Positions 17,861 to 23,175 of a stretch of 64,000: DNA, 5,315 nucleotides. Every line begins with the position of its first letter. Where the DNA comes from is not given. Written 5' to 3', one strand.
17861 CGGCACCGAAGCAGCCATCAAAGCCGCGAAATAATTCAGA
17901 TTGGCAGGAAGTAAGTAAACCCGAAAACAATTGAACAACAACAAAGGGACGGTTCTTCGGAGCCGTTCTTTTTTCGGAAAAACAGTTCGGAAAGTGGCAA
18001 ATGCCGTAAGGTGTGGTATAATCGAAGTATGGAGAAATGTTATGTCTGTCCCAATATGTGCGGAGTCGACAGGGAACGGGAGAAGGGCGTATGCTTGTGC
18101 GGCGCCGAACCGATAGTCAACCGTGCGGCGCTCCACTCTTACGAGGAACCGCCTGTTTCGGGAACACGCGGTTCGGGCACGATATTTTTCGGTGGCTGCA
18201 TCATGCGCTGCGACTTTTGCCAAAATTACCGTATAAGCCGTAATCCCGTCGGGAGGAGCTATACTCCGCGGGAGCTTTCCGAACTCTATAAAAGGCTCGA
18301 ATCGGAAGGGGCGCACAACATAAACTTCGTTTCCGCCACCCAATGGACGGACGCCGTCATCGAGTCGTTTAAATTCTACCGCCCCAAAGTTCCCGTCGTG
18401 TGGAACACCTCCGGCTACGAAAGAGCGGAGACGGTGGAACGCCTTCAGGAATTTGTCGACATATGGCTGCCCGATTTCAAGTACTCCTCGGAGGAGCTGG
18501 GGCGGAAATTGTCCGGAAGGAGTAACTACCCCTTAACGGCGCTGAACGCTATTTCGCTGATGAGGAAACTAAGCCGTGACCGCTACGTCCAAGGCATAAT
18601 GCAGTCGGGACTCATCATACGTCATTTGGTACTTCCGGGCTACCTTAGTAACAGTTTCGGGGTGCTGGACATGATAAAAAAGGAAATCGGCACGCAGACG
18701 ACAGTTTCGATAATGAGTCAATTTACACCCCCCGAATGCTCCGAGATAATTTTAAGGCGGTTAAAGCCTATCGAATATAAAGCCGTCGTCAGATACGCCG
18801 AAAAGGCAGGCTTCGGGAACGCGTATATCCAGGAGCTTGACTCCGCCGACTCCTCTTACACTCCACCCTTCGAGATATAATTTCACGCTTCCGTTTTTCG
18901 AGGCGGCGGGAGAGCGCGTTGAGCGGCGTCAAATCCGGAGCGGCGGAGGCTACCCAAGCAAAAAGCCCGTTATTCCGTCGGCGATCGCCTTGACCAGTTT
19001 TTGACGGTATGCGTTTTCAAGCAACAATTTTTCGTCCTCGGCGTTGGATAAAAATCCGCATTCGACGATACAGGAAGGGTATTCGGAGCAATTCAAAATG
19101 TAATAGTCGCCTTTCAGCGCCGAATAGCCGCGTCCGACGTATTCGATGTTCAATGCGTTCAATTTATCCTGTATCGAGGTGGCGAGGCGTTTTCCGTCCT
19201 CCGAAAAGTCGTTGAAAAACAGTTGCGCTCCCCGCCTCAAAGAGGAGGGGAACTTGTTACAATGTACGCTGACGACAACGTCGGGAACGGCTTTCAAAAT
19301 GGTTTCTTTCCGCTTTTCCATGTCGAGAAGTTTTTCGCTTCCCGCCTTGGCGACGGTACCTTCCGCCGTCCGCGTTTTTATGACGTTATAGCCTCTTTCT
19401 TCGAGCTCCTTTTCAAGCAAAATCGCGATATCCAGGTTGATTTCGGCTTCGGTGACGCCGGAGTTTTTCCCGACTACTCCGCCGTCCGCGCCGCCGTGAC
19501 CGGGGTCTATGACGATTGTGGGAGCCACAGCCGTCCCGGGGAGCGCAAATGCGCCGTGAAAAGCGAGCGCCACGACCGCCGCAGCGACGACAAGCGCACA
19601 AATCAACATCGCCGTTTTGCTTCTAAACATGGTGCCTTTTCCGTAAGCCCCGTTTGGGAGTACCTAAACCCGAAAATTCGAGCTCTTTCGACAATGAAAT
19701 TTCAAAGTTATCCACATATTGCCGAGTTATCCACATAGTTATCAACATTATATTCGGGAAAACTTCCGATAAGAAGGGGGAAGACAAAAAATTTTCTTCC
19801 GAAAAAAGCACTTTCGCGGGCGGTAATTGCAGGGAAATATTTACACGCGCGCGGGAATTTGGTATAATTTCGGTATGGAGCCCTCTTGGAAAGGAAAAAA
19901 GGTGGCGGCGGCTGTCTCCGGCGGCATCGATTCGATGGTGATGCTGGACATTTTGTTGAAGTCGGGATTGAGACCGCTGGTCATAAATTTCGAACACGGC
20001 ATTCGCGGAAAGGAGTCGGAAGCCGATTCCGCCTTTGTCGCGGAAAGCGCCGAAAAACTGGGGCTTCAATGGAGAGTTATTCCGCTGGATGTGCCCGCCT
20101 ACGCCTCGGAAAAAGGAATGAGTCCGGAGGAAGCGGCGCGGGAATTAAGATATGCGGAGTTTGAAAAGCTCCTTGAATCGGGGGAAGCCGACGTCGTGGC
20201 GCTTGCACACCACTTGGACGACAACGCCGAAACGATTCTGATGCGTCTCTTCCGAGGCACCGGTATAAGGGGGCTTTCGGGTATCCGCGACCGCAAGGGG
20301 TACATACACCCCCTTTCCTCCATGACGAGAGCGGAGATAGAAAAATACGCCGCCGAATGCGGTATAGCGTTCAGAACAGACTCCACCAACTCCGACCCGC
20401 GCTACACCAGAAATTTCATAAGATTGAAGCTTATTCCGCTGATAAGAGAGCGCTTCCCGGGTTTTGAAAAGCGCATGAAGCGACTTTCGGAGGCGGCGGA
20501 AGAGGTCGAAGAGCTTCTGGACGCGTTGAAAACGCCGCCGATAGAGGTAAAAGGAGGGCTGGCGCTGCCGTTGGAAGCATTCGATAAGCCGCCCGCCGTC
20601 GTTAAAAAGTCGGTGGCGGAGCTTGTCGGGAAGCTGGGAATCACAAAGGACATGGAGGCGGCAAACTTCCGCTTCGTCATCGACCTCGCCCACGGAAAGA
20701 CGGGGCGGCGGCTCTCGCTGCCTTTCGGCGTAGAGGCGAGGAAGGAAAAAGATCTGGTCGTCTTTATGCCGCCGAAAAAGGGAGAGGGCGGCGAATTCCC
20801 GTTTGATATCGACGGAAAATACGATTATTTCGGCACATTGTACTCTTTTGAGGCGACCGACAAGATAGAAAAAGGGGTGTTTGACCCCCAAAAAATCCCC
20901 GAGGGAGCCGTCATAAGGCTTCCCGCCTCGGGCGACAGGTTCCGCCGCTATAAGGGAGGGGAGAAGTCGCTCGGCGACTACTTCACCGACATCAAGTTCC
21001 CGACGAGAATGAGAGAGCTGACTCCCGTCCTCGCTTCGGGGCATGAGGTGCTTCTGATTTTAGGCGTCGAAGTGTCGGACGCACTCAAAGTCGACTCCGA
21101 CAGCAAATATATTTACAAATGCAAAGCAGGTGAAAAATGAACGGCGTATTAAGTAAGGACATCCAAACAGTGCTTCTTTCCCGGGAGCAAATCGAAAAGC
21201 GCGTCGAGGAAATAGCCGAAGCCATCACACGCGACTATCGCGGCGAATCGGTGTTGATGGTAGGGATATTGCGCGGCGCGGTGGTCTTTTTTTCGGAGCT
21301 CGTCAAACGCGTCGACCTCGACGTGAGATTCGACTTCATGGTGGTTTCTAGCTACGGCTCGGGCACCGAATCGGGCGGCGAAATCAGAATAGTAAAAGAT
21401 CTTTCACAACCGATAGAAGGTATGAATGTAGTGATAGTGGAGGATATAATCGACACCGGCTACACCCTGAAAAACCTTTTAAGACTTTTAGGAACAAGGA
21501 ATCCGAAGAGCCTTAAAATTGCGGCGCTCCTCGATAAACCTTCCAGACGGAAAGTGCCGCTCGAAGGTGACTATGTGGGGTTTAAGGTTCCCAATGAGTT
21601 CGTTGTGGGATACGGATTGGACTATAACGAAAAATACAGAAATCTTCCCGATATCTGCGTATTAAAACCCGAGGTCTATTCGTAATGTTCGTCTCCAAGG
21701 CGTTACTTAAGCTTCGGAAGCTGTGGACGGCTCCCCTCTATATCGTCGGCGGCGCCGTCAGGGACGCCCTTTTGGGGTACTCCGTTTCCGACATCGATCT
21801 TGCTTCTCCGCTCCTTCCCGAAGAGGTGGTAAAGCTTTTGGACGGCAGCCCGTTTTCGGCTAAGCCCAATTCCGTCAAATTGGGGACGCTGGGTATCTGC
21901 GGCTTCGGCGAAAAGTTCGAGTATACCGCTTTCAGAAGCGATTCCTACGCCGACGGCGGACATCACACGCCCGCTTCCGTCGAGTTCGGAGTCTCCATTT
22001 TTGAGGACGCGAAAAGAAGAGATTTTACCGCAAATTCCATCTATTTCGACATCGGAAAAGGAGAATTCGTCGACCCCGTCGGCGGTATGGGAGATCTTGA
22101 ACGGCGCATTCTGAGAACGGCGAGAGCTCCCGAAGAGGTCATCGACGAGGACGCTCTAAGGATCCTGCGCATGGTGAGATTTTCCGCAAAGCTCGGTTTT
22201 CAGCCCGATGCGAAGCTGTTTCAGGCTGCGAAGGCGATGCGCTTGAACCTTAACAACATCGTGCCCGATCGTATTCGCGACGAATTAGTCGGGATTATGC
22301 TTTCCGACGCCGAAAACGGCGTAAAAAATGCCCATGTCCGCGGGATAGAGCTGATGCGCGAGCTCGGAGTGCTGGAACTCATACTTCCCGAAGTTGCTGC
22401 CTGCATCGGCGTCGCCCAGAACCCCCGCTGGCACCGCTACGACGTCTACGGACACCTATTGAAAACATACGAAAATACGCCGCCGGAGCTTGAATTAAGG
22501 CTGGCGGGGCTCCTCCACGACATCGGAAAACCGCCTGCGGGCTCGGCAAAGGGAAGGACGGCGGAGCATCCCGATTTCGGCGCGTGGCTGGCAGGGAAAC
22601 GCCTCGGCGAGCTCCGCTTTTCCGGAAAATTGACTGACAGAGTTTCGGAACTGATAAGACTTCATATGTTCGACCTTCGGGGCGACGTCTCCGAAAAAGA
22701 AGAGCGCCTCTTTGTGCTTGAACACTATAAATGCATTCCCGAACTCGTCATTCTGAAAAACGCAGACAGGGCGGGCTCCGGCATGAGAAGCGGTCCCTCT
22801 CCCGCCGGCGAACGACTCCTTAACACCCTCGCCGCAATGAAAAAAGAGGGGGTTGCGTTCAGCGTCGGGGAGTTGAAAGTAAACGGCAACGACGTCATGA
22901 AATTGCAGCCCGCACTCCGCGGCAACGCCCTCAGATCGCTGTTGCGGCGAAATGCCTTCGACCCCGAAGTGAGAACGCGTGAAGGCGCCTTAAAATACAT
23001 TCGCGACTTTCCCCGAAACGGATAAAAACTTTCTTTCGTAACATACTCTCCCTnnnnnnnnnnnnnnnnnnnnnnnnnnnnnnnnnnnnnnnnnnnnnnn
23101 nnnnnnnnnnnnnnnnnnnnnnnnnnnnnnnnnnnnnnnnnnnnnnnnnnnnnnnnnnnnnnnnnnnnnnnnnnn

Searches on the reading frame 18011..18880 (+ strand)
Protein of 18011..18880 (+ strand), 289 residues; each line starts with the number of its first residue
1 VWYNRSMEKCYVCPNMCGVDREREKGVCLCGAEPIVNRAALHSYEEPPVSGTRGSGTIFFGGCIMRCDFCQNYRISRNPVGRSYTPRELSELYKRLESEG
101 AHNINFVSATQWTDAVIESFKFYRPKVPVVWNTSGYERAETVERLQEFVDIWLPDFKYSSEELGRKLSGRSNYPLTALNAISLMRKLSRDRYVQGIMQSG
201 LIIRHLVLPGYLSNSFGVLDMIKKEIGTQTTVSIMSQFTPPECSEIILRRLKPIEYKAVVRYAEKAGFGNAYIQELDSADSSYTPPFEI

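Call 10: search_protein_families(library=pfam, proteins=[window:18011-18880:+], max_evalue=0.001)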
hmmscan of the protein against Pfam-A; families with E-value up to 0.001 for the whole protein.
window:18011-18880:+ (289 aa): 2 families
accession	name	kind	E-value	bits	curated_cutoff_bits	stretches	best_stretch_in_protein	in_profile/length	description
PF04055.27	Radical_SAM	-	1.1e-12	48.8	29.5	1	58-191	2-143/166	Radical SAM superfamily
PF13353.11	Fer4_12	-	3.6e-06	27.7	22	1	51-172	5-133/137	4Fe-4S single cluster domain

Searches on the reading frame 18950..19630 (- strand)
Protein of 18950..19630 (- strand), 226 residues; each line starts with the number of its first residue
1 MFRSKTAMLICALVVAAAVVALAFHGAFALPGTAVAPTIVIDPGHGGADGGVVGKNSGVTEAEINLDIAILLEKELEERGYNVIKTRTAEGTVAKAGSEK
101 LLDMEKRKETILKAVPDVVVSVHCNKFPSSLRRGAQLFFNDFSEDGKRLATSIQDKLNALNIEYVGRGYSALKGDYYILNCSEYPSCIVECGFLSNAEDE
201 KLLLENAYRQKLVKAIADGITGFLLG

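Call 10: search_protein_families(library=pfam, proteins=[window:18950-19630:-], max_evalue=0.001)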
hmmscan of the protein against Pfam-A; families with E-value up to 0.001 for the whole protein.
window:18950-19630:- (226 aa): 1 family
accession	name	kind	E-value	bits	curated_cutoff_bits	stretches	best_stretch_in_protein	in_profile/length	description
PF01520.23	Amidase_3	-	6.2e-42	144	27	1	39-221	1-173/174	N-acetylmuramoyl-L-alanine amidase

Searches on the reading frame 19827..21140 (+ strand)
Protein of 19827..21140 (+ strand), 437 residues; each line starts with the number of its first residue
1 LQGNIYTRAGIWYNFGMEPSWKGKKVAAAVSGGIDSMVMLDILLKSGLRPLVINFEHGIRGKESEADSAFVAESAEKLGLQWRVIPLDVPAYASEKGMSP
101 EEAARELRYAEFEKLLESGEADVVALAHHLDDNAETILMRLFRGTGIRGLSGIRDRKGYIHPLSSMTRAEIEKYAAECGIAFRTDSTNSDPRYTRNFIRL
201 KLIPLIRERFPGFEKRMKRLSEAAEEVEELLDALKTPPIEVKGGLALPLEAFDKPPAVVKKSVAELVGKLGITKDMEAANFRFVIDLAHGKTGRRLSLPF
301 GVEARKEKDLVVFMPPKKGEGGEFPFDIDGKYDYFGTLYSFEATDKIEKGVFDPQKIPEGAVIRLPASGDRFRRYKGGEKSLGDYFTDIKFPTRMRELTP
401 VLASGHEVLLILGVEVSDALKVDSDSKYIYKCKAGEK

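Call 10: search_protein_families(library=pfam, proteins=[window:19827-21140:+], max_evalue=0.001)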
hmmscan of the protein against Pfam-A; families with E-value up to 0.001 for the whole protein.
window:19827-21140:+ (437 aa): 2 families
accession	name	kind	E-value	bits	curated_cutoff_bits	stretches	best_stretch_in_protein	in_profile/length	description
PF01171.26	ATP_bind_3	-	2.5e-44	151.6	27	1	26-199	2-180/182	PP-loop family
PF11734.13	TilS_C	-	5.6e-05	22.9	22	1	363-427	3-68/74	TilS substrate C-terminal domain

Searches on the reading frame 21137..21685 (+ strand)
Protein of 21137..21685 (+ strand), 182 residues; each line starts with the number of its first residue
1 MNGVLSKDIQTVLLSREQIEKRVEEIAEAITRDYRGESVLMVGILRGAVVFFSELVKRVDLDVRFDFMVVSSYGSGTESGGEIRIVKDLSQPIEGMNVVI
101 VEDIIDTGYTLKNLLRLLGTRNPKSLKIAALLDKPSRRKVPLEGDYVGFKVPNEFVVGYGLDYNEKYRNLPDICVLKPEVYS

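Call 10: search_protein_families(library=pfam, proteins=[window:21137-21685:+], max_evalue=0.001)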
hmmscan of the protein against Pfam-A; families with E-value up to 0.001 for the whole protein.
window:21137-21685:+ (182 aa): 1 family
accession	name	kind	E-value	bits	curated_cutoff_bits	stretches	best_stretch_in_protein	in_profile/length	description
PF00156.33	Pribosyltran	-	1.9e-35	122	26.3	1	14-163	6-157/158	Phosphoribosyl transferase domain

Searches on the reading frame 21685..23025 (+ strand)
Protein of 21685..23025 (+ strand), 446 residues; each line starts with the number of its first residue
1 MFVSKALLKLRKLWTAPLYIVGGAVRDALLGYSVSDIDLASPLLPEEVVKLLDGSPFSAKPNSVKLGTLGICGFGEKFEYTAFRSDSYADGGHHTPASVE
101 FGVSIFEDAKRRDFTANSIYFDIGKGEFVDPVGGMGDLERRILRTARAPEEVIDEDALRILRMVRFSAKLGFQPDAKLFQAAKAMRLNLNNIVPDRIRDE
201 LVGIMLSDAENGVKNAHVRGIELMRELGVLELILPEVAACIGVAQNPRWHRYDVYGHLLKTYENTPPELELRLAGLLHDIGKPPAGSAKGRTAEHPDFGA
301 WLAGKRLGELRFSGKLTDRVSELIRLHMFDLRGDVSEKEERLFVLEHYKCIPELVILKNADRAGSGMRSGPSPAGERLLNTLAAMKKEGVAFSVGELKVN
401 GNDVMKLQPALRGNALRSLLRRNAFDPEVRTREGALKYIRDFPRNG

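Call 10: search_protein_families(library=pfam, proteins=[window:21685-23025:+], max_evalue=0.001)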
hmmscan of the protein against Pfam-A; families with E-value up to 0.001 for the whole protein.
window:21685-23025:+ (446 aa): 3 families
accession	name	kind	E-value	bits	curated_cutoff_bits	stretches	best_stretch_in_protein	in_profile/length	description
PF01743.26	PolyA_pol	-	6.9e-27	94.7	23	1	18-144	1-126/126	Poly A polymerase head domain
PF12627.12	PolyA_pol_RNAbd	-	7.1e-10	39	22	1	171-239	1-62/64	Probable RNA and SrmB- binding site of polymerase A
PF01966.28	HD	-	5.1e-09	36.9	22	1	268-362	24-112/116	HD domain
